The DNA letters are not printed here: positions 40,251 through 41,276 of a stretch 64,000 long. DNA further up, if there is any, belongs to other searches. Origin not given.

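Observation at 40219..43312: Uncharacterised membrane trio (PAP2_C-like enzyme, 427-aa polytopic protein, lipoprotein) beside the system II cytochrome c biogenesis genes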

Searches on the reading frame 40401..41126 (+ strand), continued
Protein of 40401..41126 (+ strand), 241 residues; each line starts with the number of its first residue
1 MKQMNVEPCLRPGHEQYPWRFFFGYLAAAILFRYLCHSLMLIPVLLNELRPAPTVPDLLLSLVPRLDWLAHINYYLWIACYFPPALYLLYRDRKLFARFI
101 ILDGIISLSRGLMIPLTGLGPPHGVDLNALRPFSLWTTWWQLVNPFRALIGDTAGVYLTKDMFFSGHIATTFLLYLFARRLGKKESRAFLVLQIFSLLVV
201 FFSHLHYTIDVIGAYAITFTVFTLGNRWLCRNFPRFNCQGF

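Call 37: find_encoding_contigs(protein=P0163, flank=5000, max_places=1)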
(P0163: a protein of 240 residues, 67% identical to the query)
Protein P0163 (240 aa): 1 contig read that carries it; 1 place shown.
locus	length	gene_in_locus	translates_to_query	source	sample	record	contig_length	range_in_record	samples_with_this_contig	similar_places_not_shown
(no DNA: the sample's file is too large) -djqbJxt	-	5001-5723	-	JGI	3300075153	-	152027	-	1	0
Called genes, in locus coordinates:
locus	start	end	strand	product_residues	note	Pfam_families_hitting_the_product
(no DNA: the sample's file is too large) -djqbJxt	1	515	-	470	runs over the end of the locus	-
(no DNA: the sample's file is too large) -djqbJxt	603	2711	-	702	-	PF00675:Peptidase_M16, PF05193:Peptidase_M16_C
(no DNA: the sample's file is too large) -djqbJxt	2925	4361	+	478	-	PF00108:Thiolase_N (weak), PF22691:Thiolase_C_1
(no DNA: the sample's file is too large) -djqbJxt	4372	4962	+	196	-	-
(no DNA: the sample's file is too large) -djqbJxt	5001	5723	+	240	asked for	PF14360:PAP2_C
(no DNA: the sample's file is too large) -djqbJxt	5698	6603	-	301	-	-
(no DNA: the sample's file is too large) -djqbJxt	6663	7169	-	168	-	-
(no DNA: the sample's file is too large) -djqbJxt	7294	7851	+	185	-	PF01765:RRF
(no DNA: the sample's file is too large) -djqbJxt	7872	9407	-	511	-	PF02518:HATPase_c, PF00072:Response_reg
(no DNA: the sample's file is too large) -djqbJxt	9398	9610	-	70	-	PF20095:DUF6485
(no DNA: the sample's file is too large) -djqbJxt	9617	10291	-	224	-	-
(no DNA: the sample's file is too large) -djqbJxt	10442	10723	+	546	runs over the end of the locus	PF04187:Cofac_haem_bdg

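Call 38: find_encoding_contigs(protein=P0167, flank=5000, max_places=1)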
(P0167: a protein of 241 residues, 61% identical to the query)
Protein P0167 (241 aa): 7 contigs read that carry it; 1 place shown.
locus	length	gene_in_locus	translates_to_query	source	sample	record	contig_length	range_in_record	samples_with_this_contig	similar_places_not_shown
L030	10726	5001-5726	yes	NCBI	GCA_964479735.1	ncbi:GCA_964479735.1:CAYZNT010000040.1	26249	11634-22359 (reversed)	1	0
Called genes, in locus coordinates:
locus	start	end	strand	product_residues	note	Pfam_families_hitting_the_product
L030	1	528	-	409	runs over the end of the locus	PF04282:DUF438, PF01814:Hemerythrin, PF13596:PAS_10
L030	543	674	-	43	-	-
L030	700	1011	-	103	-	PF02311:AraC_binding (weak), PF07883:Cupin_2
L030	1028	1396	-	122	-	PF07883:Cupin_2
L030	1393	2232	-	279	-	PF00037:Fer4 (weak), PF12837:Fer4_6, PF12838:Fer4_7 (faint), PF13237:Fer4_10, PF14697:Fer4_21 (weak), PF25160:LdpA_Fe-S-bd (faint), PF13187:Fer4_9 (weak), PF27217:AF_0155, +1 more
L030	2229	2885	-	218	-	PF00440:TetR_N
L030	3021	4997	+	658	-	PF09699:Paired_CXXCH_1 (faint), PF14522:Cytochrome_C7 (faint), PF22113:Mtrc-MtrF_II-IV_dom (faint), PF14537:Cytochrom_c3_2 (weak), PF01292:Ni_hydr_CYTB (weak)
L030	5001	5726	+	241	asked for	PF14360:PAP2_C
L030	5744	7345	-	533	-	PF00672:HAMP, PF00015:MCPsignal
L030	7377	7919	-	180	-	-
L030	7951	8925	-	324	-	PF13609:Porin_4, PF07396:Porin_O_P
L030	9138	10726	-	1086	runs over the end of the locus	PF03916:NrfD, PF14522:Cytochrome_C7 (faint), PF14537:Cytochrom_c3_2 (faint), PF22113:Mtrc-MtrF_II-IV_dom (faint), PF11783:Cytochrome_cB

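Call 52: search_protein_families(library=padloc, proteins=[window:40401-41126:+], max_evalue=0.1)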
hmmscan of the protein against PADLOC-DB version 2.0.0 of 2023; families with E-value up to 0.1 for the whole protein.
window:40401-41126:+ (241 aa): 0 families
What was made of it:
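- Tried and rejected: PADLOC gave no hits (call 52).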

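Call 67: find_encoding_contigs(protein=P0169, flank=5000, max_places=1)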
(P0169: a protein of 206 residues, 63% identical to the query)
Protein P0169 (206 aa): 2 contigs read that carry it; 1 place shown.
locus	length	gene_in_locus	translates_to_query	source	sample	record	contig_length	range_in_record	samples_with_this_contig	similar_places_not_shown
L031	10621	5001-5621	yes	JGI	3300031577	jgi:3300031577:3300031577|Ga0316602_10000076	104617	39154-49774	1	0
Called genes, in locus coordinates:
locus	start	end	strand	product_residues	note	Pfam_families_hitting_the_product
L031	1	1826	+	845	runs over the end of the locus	PF02518:HATPase_c, PF00204:DNA_gyraseB, PF01751:Toprim, PF21249:GyrB_hook, PF00986:DNA_gyraseB_C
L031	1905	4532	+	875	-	PF00521:DNA_topoisoIV, PF03989:DNA_gyraseA_C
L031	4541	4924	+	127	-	PF22636:FlK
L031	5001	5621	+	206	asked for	PF14378:PAP2_3, PF14360:PAP2_C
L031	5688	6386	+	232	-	-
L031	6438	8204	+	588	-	PF10101:DUF2339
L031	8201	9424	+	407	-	-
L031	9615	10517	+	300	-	PF01545:Cation_efflux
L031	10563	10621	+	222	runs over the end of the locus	PF00175:NAD_binding_1 (faint)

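Call 68: find_encoding_contigs(protein=P0156, flank=5000, max_places=1)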
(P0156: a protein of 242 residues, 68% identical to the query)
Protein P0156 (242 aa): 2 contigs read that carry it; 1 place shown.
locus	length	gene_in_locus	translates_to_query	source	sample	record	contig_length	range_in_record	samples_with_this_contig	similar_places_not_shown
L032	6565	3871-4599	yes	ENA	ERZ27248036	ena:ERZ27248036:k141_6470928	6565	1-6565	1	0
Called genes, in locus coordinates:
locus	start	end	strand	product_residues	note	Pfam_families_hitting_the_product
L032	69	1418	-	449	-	PF13638:PIN_4, PF13401:AAA_22 (faint), PF02562:PhoH, PF13604:AAA_30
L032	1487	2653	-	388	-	-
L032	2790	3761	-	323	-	PF01073:3Beta_HSD, PF01370:Epimerase, PF02719:Polysacc_synt_2, PF03435:Sacchrp_dh_NADP (faint), PF04321:RmlD_sub_bind, PF07993:NAD_binding_4, PF13460:NAD_binding_10, PF16363:GDP_Man_Dehyd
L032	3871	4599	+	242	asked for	PF14378:PAP2_3 (weak), PF14360:PAP2_C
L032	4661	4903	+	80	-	PF15919:HicB_lk_antitox, PF15970:HicB-like_2 (weak)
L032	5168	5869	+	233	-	PF13398:Peptidase_M50B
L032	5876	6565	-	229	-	?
